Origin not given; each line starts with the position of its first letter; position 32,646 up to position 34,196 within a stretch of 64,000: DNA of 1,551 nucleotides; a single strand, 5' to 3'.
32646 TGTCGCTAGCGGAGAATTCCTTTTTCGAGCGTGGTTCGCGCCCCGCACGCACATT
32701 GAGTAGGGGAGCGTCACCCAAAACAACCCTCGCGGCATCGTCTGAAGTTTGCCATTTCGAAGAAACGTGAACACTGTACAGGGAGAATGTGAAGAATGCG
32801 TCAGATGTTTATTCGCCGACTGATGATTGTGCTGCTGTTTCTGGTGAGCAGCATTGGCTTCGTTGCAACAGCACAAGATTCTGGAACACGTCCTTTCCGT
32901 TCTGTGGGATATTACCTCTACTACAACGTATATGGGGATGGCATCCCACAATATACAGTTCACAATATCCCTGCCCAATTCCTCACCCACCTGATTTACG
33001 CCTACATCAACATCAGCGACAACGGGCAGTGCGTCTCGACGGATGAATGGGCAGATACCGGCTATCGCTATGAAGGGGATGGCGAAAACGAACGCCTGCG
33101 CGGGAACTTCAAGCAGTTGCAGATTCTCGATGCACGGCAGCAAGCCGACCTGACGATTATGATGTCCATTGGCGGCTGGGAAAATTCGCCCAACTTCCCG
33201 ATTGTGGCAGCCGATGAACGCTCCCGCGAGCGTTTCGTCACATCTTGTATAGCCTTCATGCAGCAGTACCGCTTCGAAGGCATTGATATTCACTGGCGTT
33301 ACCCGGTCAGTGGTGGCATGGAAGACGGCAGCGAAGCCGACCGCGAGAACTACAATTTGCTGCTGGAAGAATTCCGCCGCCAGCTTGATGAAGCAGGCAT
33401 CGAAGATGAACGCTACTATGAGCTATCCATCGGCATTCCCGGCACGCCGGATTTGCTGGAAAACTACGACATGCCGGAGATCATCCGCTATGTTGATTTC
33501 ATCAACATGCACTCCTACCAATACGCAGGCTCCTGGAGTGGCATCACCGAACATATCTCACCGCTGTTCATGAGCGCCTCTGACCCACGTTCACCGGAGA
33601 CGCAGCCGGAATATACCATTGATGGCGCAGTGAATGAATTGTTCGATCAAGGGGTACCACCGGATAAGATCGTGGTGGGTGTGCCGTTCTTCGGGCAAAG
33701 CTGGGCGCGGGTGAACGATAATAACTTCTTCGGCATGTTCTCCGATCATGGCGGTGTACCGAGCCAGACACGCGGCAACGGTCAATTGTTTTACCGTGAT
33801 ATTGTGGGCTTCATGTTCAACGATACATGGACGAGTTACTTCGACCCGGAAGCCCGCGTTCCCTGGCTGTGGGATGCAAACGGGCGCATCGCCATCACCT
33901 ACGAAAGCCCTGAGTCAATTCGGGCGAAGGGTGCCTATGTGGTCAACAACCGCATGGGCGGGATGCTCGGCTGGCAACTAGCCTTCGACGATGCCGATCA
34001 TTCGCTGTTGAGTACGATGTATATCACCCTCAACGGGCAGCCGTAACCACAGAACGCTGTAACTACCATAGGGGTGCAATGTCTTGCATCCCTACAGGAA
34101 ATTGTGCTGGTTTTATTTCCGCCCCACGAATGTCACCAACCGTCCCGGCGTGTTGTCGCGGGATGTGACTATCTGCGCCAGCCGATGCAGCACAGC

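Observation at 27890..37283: Candidate undescribed envelope-glycan system: VWA-fused processive synthase, GT-C partner, catalytically dead GH18 and a Nod-like tailoring operon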

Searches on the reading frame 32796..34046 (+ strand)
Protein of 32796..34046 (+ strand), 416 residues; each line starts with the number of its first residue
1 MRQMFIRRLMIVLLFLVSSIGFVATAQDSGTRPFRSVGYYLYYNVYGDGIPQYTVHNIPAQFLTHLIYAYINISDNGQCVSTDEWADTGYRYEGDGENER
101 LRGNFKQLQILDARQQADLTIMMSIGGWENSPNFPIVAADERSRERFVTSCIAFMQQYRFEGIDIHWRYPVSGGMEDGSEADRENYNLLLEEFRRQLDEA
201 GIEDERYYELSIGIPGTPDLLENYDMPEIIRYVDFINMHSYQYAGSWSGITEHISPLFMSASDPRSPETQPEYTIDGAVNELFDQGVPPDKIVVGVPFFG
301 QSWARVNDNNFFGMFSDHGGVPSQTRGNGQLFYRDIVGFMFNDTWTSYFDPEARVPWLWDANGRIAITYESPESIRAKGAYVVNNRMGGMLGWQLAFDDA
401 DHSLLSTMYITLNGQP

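Call 4: search_protein_families(library=pfam, proteins=[window:32796-34046:+], max_evalue=0.01)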
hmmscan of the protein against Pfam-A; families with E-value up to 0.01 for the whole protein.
window:32796-34046:+ (416 aa): 1 family
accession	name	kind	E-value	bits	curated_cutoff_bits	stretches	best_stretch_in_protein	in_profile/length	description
PF00704.34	Glyco_hydro_18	-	2.6e-78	264.3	29.6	1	35-398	1-317/317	Glycosyl hydrolases family 18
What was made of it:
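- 32796..34046 (+): Secreted GH18-fold pseudo-chitinase (416 aa) of the Glu->Arg clade. Pfam 264 bits (call 4).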

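Call 5: search_protein_families(library=ncbifam, proteins=[window:32796-34046:+], max_evalue=0.01)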
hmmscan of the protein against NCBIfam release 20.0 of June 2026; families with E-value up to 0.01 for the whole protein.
window:32796-34046:+ (416 aa): 1 family
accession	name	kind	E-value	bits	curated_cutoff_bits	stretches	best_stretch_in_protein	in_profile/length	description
NF052619.1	ChiD_Serratia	equivalog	2.3e-31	109.2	750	2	25-305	13-281/416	chitinase ChiD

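Call 11: search_solved_structures(query=window:32796-34046:+, max_evalue=1e-10, show_alignments=2)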
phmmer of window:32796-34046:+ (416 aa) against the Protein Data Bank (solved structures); distinct sequences matched with E-value up to 1e-10: 136 (the best 60 are shown).
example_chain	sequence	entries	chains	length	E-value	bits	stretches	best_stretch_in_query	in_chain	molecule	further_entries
5gzu_A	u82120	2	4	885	1e-98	334.5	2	55-408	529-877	Chitinase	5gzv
5gzt_B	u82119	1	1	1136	6e-98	331.9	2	55-408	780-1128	Chitinase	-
1itx_A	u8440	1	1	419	1.4e-57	198.9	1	72-398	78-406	Glycosyl Hydrolase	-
6kxm_A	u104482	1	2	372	5.7e-56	193.6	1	33-399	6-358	Family 18 chitinase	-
6kst_A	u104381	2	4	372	1.1e-55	192.7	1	33-399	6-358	Family 18 chitinase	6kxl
6kxn_A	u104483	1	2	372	2.5e-55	191.5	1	33-399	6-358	Family 18 chitinase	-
6bt9_A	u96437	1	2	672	5.6e-52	180.5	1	76-398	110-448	Chitinase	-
1ll6_A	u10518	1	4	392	7.3e-51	176.8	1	34-412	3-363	CHITINASE 1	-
1ll7_A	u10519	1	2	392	1e-50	176.3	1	34-412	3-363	CHITINASE 1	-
1d2k_A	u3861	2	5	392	1.4e-50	175.8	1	34-412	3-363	CHITINASE 1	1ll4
1w9p_A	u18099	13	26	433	1e-47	166.4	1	31-414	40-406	CHITINASE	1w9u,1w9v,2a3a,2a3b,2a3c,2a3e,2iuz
1ehn_A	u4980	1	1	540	2e-47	165.5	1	100-410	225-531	CHITINASE A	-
1wno_A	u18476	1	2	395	2.6e-47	165.1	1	33-414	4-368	Chitinase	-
1edq_A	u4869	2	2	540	2.9e-47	164.9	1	100-410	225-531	CHITINASE A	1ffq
1k9t_A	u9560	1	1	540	3.2e-47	164.8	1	100-410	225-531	CHITINASE A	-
1owq_A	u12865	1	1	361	8.2e-38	133.8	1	36-400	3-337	signal processing protein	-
2esc_A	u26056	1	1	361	6.2e-37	130.9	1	36-400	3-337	Chitinase-3-like protein 1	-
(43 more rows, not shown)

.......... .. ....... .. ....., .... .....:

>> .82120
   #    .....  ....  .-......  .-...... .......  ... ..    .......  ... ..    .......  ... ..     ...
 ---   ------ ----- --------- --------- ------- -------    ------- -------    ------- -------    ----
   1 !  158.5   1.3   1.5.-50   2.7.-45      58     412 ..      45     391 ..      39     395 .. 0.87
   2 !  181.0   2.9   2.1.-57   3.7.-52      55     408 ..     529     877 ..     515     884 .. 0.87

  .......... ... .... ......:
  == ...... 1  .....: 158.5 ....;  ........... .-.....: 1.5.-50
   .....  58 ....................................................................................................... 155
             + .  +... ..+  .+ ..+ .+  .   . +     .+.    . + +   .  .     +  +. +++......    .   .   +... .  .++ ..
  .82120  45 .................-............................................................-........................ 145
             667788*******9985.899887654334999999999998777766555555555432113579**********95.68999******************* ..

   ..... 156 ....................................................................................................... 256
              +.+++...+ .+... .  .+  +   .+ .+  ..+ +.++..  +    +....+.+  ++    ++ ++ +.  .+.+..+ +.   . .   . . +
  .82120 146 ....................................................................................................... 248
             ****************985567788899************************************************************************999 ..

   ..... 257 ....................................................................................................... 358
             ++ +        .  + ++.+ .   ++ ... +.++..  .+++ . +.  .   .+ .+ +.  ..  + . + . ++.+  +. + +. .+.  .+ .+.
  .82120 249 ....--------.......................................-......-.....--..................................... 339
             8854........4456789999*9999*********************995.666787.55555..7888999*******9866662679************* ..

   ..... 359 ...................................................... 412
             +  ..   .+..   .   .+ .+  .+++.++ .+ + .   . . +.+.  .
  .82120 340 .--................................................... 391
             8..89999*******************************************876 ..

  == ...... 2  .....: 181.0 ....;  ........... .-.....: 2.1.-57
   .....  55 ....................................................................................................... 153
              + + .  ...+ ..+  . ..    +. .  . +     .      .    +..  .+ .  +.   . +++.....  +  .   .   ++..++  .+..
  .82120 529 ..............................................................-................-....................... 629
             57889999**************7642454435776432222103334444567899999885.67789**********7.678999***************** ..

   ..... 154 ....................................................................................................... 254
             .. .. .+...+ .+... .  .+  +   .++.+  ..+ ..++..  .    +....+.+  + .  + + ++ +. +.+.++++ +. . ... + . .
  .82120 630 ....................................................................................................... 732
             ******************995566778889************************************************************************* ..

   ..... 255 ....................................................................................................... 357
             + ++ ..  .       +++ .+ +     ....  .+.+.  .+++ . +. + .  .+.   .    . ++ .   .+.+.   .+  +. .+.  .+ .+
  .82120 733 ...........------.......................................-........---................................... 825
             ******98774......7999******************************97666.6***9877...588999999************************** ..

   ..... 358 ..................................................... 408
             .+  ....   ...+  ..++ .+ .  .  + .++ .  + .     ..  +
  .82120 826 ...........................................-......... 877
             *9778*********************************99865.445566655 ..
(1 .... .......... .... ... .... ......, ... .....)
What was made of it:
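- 32796..34046 (+): Alignment to ChiW (call 11).
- On GH18 chitinases: ChiW at E 1e-98 (call 11). Arg168 in place of Glu, His166 in place of Asp, Gln242 in place of the YD Asp (call 11).
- Closest known: Chitinase-like lectins and GH18-fold pseudoenzymes. Same: Among the PDB matches are Chitinase-3-like protein 1 (2esc, 6e-37) and 'signal processing protein' (1owq, 8e-38) (call 11).
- Checked: This gives Glu->Arg and Asp->His, and also YD->YQ (call 11).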

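Call 12: find_homologous_proteins(query=window:32796-34046:+, max_evalue=1e-20)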
Query window:32796-34046:+ (416 aa): 55 proteins with E <= 1e-20 among 1853 candidates.
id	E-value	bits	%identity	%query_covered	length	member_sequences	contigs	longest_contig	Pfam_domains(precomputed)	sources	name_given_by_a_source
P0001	2.2e-287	971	100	100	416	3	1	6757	PF00704.35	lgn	-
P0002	1.2e-219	748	78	96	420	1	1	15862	PF00704.35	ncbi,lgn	-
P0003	1.2e-202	692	71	100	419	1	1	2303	PF00704.35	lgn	-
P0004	5.0e-148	512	73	71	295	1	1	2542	PF00704.35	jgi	jgi:chitinase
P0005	2.8e-135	470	52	98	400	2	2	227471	PF00704.35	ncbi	-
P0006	6.5e-131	455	50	100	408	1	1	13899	PF00704.35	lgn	-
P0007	1.9e-126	441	50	96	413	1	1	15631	PF00704.35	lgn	-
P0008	8.7e-126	439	49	97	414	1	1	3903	PF00704.35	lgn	-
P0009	7.1e-125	436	50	99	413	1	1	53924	PF00704.35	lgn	-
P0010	1.4e-124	435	50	97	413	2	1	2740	PF00704.35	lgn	-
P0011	8.8e-123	429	48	98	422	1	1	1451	PF00704.35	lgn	-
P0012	2.7e-121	424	49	94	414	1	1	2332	PF00704.35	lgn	-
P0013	8.7e-118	412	48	94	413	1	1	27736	PF00704.35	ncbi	ncbi:MAG: glycoside hydrolase family 18 protein [Chloroflexota bacterium]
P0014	2.0e-117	411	49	94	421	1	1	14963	PF00704.35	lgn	-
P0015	3.3e-117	410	47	97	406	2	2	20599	PF00704.35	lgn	-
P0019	5.3e-116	406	46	99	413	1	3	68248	PF00704.35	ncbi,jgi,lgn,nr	ncbi:MAG: glycoside hydrolase family 18 protein [Chloroflexi bacterium]|nr:MAG: hypothetical protein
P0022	1.2e-114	402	46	97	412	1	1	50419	PF00704.35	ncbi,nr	ncbi:MAG: glycoside hydrolase family 18 protein [bacterium]|nr:glycoside hydrolase family 18 protein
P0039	5.9e-93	330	44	90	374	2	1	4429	PF00704.35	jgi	jgi:chitinase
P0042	5.5e-80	288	39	91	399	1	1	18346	PF00704.35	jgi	jgi:chitinase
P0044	1.7e-65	240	37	90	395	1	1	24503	PF00704.35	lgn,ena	-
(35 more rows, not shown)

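Call 15: find_encoding_contigs(protein=P0005, flank=10000, max_places=2)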
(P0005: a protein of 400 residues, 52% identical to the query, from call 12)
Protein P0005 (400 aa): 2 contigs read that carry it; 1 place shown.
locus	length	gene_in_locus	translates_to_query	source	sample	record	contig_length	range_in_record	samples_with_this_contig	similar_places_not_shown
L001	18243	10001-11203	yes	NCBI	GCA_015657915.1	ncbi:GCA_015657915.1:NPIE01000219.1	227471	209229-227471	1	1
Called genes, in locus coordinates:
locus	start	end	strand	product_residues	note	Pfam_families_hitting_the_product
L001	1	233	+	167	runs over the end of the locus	PF00355:Rieske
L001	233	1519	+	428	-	PF14495:Cytochrom_C550 (faint), PF13442:Cytochrome_CBB3, PF00034:Cytochrom_C (weak), PF13442:Cytochrome_CBB3, PF00034:Cytochrom_C (weak), PF13442:Cytochrome_CBB3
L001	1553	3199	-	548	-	PF02878:PGM_PMM_I, PF02879:PGM_PMM_II, PF02880:PGM_PMM_III, PF00408:PGM_PMM_IV (weak)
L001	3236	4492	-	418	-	PF00483:NTP_transferase, PF12804:NTP_transf_3 (weak), PF24894:Hexapep_GlmU (faint), PF25247:LbH_GLGC, PF25084:LbH_EIF2B (faint)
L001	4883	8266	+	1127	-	PF13768:VWA_3 (weak), PF00092:VWA, PF13519:VWA_2, PF00092:VWA, PF13519:VWA_2, PF00535:Glycos_transf_2, PF13641:Glyco_tranf_2_3, PF13632:Glyco_trans_2_3, +3 more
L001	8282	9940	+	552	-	PF13231:PMT_2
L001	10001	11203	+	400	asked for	PF00704:Glyco_hydro_18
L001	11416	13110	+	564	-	PF01270:Glyco_hydro_8, PF00942:CBM_3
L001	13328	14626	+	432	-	PF01547:SBP_bac_1, PF13416:SBP_bac_8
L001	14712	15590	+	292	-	PF00528:BPD_transp_1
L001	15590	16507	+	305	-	PF00528:BPD_transp_1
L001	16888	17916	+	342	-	PF02653:BPD_transp_2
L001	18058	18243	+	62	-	?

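Call 16: find_encoding_contigs(protein=P0019, flank=10000, max_places=2)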
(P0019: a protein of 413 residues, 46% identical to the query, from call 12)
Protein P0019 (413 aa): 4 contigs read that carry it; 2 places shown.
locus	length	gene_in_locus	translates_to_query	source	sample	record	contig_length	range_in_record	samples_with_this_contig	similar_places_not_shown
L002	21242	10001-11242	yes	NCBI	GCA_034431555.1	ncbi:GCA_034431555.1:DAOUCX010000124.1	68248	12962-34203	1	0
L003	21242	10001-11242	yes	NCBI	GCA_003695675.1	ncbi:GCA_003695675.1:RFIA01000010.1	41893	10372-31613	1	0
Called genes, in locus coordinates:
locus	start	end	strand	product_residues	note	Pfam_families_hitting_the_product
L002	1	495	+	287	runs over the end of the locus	PF00528:BPD_transp_1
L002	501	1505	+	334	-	PF00528:BPD_transp_1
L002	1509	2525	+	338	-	PF07366:SnoaL, PF12680:SnoaL_2 (faint), PF07366:SnoaL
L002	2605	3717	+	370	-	PF07366:SnoaL, PF12680:SnoaL_2 (weak)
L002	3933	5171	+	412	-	PF01270:Glyco_hydro_8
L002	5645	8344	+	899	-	PF08239:SH3_3 (weak), PF13506:Glyco_transf_21, PF00535:Glycos_transf_2, PF13641:Glyco_tranf_2_3, PF13632:Glyco_trans_2_3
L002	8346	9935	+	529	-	PF02366:PMT, PF13231:PMT_2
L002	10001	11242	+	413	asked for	PF00704:Glyco_hydro_18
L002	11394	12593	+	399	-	PF11376:DUF3179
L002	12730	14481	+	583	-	PF01590:GAF, PF13185:GAF_2, PF13492:GAF_3, PF00989:PAS, PF08448:PAS_4, PF13426:PAS_9, PF07730:HisKA_3, PF02518:HATPase_c, +1 more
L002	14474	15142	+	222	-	PF00072:Response_reg, PF04545:Sigma70_r4 (weak), PF08281:Sigma70_r4_2, PF00196:GerE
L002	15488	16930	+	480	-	-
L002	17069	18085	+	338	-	PF00034:Cytochrom_C, PF13442:Cytochrome_CBB3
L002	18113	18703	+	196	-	PF13115:YtkA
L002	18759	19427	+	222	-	PF13115:YtkA (weak)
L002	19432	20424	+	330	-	-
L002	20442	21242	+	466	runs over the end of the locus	PF02683:DsbD_TM, PF13386:DsbD_2 (weak)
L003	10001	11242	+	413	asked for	PF00704:Glyco_hydro_18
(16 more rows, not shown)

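Call 17: find_encoding_contigs(protein=P0002, flank=10000, max_places=2)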
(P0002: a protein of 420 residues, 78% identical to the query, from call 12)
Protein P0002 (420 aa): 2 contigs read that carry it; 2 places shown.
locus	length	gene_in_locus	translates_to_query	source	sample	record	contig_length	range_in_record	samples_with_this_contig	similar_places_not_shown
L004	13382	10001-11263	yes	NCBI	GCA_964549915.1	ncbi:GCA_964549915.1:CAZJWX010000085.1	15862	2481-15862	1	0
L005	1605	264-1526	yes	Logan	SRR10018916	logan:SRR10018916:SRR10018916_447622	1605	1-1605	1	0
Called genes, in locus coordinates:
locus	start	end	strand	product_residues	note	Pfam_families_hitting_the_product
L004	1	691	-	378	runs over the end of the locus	-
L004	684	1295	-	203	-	-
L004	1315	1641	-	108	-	PF05437:AzlD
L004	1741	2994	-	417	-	PF04371:PAD_porph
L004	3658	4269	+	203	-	PF01174:SNO, PF07685:GATase_3 (weak), PF00117:GATase (weak)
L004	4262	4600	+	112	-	-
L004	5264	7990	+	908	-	PF00092:VWA (weak), PF13519:VWA_2, PF00535:Glycos_transf_2 (faint), PF13641:Glyco_tranf_2_3, PF13632:Glyco_trans_2_3, PF03552:Cellulose_synt (weak)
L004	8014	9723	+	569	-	PF02366:PMT, PF13231:PMT_2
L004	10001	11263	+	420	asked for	PF00704:Glyco_hydro_18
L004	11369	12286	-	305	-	PF01063:Aminotran_4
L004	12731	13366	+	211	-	PF16694:Cytochrome_P460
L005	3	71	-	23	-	?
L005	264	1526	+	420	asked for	PF00704:Glyco_hydro_18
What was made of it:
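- L004 keeps the trio without the cassette (call 17).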

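Call 18: find_encoding_contigs(protein=P0009, flank=10000, max_places=2)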
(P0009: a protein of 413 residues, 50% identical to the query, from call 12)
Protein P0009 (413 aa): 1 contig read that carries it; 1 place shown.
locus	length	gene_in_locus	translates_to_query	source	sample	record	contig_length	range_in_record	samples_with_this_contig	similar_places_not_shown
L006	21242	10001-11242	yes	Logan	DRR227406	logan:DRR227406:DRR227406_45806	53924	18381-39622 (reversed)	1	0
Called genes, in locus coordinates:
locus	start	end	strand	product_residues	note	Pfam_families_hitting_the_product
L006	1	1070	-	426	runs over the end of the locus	PF01551:Peptidase_M23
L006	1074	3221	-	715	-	PF26550:Tricorn_2nd (weak), PF00930:DPPIV_N (faint), PF26549:Tricorn_N, PF07676:PD40 (weak)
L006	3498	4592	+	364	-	PF01476:LysM, PF23446:LysM1_NFP_LYK (faint), PF23473:LysM3_LYK4_5 (faint), PF01476:LysM, PF03734:YkuD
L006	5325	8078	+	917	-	PF00092:VWA, PF13519:VWA_2, PF13641:Glyco_tranf_2_3, PF13632:Glyco_trans_2_3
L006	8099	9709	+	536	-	PF13231:PMT_2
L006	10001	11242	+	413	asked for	PF00704:Glyco_hydro_18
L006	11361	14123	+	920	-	PF01270:Glyco_hydro_8, PF05345:He_PIG, PF00942:CBM_3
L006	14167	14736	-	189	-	PF01966:HD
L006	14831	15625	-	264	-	PF00106:adh_short, PF08659:KR, PF23441:SDR (faint), PF13561:adh_short_C2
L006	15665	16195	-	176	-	-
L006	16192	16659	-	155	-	PF00583:Acetyltransf_1, PF13673:Acetyltransf_10, PF13508:Acetyltransf_7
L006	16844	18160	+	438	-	PF03403:PAF-AH_p_II, PF12740:PETase (weak), PF12146:Hydrolase_4 (faint)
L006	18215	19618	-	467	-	PF00206:Lyase_1, PF10415:FumaraseC_C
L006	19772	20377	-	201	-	PF00081:Sod_Fe_N, PF02777:Sod_Fe_C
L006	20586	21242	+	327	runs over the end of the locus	PF00892:EamA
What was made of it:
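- It frequently neighbours a GH8 (calls 15, 16, 18).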
